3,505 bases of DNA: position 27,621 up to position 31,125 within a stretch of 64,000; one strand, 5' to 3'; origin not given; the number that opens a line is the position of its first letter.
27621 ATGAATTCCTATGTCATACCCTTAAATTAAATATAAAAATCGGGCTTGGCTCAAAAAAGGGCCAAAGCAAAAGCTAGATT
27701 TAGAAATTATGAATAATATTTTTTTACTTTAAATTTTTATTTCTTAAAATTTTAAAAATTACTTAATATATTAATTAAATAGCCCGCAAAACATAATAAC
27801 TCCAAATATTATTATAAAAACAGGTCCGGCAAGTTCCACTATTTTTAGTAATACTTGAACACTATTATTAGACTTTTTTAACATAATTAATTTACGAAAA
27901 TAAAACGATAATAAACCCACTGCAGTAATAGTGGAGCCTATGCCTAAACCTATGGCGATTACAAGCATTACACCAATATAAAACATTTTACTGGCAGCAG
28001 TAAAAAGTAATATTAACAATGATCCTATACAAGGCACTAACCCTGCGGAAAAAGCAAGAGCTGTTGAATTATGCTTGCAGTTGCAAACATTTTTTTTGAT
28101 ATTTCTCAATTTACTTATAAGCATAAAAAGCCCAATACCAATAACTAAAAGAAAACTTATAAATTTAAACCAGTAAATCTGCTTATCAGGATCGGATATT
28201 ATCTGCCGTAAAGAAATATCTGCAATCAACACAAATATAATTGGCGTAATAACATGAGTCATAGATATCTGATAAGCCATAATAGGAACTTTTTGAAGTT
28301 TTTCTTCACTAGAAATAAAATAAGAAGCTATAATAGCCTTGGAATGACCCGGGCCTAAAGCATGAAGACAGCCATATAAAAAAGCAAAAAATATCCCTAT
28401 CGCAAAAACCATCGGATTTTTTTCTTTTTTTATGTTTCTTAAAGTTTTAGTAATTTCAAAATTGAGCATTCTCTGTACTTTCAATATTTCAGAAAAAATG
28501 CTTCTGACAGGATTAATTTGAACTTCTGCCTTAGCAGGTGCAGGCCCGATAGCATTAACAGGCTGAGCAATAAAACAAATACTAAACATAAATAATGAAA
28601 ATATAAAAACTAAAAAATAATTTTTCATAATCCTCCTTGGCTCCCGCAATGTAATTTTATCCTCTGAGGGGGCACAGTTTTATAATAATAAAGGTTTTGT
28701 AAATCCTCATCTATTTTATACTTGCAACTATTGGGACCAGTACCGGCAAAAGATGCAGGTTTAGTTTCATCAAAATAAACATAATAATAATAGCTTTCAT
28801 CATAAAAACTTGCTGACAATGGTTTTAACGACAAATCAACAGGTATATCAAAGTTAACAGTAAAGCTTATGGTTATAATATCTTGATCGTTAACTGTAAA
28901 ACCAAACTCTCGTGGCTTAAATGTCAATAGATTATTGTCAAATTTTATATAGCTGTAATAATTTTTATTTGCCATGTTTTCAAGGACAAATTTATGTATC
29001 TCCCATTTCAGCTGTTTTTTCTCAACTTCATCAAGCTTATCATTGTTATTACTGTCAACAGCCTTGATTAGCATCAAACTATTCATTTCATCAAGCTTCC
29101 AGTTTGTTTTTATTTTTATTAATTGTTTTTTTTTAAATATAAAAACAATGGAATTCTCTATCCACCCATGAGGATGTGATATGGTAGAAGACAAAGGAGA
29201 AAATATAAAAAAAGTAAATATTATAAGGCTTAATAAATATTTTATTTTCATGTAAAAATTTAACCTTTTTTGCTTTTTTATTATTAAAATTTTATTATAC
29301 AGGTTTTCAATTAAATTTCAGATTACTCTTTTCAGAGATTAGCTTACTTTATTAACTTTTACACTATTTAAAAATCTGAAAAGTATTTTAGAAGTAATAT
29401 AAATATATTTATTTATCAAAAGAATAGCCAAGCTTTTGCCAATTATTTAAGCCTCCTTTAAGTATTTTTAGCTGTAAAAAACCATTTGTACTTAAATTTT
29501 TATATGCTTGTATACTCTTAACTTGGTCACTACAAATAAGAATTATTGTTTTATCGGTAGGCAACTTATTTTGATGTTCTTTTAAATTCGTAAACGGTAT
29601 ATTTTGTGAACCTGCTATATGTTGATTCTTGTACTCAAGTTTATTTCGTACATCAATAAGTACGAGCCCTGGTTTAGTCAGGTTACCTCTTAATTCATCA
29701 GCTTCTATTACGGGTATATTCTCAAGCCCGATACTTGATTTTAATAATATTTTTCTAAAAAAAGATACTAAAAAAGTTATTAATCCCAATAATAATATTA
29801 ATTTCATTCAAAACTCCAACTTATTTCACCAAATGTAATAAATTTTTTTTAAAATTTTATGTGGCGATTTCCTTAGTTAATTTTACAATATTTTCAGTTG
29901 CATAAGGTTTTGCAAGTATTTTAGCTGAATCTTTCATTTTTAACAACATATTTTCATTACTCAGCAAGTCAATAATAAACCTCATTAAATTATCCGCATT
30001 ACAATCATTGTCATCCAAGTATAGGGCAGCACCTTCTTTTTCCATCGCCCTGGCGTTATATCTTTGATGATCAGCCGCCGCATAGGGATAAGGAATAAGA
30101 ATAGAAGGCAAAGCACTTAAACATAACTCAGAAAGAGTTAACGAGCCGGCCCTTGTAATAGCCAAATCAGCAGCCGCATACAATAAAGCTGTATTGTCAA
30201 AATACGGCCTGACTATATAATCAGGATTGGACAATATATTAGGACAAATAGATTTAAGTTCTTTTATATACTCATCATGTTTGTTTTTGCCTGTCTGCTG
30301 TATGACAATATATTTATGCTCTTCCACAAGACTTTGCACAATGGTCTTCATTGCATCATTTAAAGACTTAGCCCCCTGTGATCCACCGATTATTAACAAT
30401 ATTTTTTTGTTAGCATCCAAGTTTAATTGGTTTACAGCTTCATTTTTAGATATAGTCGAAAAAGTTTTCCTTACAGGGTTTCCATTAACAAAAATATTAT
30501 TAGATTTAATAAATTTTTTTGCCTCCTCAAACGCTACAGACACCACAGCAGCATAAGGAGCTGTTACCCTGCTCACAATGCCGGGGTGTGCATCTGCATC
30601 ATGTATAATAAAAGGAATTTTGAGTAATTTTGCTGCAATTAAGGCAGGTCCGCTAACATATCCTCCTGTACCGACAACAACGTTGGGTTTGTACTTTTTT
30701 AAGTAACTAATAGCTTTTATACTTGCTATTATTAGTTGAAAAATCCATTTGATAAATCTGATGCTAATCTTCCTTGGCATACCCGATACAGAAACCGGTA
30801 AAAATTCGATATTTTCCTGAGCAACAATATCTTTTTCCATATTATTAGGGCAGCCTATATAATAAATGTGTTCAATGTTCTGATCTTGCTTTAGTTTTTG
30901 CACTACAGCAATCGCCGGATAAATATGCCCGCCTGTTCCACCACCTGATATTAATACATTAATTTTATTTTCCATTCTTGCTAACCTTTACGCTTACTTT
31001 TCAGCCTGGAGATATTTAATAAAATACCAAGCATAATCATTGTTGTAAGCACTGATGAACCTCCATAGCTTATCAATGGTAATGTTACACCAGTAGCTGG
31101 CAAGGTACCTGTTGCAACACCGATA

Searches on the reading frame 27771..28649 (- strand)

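Call 12: search_protein_families(library=pfam, proteins=[window:27771-28649:-], max_evalue=0.1)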
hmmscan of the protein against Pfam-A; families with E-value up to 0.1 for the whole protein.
window:27771-28649:- (292 aa): 2 families
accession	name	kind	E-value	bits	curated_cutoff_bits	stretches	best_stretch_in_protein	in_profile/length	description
PF03824.22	NicO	-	1.8e-15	57.5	27.7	2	86-190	5-113/287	High-affinity nickel-transport protein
PF05090.19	HTTM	-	0.0034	17.4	27.7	1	107-218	152-256/259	HTTM domain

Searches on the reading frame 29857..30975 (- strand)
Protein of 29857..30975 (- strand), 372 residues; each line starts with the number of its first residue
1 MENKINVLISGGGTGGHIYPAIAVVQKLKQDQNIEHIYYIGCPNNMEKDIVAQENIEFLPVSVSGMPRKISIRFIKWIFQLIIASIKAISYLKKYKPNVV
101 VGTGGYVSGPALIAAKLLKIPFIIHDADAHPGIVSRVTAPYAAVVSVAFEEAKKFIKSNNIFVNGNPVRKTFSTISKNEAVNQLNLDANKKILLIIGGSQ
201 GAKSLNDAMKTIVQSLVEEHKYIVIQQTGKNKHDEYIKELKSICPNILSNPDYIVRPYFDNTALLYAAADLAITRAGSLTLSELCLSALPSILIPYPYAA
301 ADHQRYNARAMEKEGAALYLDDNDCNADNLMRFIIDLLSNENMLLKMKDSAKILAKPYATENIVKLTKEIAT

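Call 77: search_protein_families(library=pfam, proteins=[window:29857-30975:-], max_evalue=0.00001)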
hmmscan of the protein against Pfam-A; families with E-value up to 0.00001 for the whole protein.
window:29857-30975:- (372 aa): 2 families
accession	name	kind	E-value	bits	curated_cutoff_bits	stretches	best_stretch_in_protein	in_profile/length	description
PF03033.26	Glyco_transf_28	-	7e-37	127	26.2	1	7-145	1-137/139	Glycosyltransferase family 28 N-terminal domain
PF04101.22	Glyco_tran_28_C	-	3.9e-35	121.8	22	1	193-357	2-160/166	Glycosyltransferase family 28 C-terminal domain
